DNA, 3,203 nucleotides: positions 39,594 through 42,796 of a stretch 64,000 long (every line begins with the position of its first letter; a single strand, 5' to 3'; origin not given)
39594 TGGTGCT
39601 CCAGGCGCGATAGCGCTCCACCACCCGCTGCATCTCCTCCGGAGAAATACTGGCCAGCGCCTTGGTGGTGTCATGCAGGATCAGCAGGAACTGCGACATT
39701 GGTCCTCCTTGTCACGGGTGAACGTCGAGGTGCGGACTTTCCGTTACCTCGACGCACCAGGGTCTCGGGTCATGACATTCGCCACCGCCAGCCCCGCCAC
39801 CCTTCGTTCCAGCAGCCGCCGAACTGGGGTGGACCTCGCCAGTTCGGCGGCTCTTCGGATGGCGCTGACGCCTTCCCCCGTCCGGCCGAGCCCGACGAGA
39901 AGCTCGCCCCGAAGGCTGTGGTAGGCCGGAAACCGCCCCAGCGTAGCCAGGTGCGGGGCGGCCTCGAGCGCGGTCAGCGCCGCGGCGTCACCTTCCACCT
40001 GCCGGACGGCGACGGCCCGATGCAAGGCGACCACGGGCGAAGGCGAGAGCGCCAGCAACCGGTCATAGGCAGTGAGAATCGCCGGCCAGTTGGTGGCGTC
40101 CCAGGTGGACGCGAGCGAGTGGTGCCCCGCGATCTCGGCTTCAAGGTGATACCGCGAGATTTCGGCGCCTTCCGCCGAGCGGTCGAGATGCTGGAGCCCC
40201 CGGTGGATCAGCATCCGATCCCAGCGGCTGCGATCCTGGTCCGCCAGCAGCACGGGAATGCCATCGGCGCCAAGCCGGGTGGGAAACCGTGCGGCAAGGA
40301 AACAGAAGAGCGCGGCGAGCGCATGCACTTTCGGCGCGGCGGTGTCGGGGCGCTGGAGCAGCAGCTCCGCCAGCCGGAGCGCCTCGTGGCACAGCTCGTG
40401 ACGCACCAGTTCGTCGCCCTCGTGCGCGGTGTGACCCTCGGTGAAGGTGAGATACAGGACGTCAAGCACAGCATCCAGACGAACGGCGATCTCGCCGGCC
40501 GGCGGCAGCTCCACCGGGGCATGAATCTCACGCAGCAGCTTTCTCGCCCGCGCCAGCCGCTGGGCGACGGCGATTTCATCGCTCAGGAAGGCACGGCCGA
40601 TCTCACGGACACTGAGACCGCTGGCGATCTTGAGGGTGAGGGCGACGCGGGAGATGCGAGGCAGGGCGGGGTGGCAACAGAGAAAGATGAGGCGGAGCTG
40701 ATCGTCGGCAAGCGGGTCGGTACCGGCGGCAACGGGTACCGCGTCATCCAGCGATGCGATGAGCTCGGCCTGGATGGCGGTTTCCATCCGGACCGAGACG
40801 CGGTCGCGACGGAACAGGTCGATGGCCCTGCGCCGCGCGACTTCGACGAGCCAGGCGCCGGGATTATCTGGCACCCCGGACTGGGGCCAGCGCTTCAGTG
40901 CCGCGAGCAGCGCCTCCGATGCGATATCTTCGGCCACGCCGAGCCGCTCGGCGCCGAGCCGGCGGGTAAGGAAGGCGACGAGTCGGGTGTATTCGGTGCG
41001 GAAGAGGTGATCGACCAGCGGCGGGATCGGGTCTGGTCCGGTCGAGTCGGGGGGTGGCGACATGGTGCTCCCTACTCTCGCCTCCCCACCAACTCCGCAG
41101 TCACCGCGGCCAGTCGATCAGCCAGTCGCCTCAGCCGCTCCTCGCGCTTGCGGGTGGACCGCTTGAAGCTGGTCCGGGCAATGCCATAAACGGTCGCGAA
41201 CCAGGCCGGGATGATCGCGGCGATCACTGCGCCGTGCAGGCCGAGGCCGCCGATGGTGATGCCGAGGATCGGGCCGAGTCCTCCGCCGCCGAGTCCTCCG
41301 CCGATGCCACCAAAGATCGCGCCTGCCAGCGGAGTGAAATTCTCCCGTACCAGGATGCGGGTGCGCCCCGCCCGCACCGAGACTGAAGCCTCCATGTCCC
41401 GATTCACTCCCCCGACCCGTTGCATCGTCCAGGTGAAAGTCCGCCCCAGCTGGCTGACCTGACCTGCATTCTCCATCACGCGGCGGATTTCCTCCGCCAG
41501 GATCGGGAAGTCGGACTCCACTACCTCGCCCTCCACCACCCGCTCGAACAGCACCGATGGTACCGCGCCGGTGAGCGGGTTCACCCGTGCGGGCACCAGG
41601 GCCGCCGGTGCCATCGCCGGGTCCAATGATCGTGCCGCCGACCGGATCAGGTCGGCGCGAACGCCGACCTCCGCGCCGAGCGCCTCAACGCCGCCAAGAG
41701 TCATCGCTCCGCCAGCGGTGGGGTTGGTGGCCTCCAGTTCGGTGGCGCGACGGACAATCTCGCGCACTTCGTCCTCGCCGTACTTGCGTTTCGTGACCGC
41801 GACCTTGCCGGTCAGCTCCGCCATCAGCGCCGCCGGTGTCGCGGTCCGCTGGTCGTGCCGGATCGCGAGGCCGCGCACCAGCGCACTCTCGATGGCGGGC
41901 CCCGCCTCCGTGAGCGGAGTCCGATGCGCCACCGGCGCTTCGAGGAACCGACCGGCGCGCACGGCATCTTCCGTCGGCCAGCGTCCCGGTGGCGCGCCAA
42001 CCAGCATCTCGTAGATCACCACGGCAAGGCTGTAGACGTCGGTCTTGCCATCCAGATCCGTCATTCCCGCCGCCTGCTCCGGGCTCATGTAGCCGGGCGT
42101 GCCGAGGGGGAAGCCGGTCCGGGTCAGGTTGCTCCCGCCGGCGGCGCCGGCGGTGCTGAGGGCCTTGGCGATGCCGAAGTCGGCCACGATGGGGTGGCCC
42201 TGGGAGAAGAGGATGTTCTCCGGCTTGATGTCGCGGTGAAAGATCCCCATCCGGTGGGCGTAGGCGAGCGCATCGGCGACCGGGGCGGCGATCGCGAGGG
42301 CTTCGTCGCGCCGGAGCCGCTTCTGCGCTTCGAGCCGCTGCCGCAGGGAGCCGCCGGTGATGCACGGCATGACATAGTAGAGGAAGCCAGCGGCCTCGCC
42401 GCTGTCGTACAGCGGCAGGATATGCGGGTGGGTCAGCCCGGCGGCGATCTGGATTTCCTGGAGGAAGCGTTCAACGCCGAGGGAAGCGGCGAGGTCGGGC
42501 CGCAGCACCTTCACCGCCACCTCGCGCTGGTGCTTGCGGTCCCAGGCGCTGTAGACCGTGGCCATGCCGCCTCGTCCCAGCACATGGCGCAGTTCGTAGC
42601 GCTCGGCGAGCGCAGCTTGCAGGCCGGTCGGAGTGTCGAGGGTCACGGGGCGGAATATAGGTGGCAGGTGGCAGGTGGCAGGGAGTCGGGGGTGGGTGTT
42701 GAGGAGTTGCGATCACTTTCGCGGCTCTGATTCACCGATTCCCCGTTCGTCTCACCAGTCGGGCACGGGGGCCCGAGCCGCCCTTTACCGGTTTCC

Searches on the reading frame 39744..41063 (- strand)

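Call 86: search_protein_families(library=pfam, proteins=[window:39744-41063:-], max_evalue=0.00001)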
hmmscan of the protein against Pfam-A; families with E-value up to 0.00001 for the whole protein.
window:39744-41063:- (439 aa): 3 families
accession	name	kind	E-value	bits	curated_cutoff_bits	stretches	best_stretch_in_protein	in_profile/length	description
PF20239.3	DUF6596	-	5.9e-35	120.1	27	1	195-297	1-102/102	Family of unknown function (DUF6596)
PF04542.20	Sigma70_r2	-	1.2e-09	38.3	24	1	22-88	3-69/71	Sigma-70 region 2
PF08281.18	Sigma70_r4_2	-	1e-06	28.7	25.7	1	125-177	2-54/54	Sigma-70, region 4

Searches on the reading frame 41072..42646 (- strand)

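Call 86: search_protein_families(library=pfam, proteins=[window:41072-42646:-], max_evalue=0.00001)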
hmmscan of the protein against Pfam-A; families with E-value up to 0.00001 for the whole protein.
window:41072-42646:- (524 aa): 2 families
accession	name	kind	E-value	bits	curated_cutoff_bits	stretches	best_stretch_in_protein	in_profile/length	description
PF00069.31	Pkinase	-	5.1e-45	154.3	31.7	1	17-222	1-198/263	Protein kinase domain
PF07714.23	PK_Tyr_Ser-Thr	-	7.4e-28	98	23.1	1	19-220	3-204/258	Protein tyrosine and serine/threonine kinase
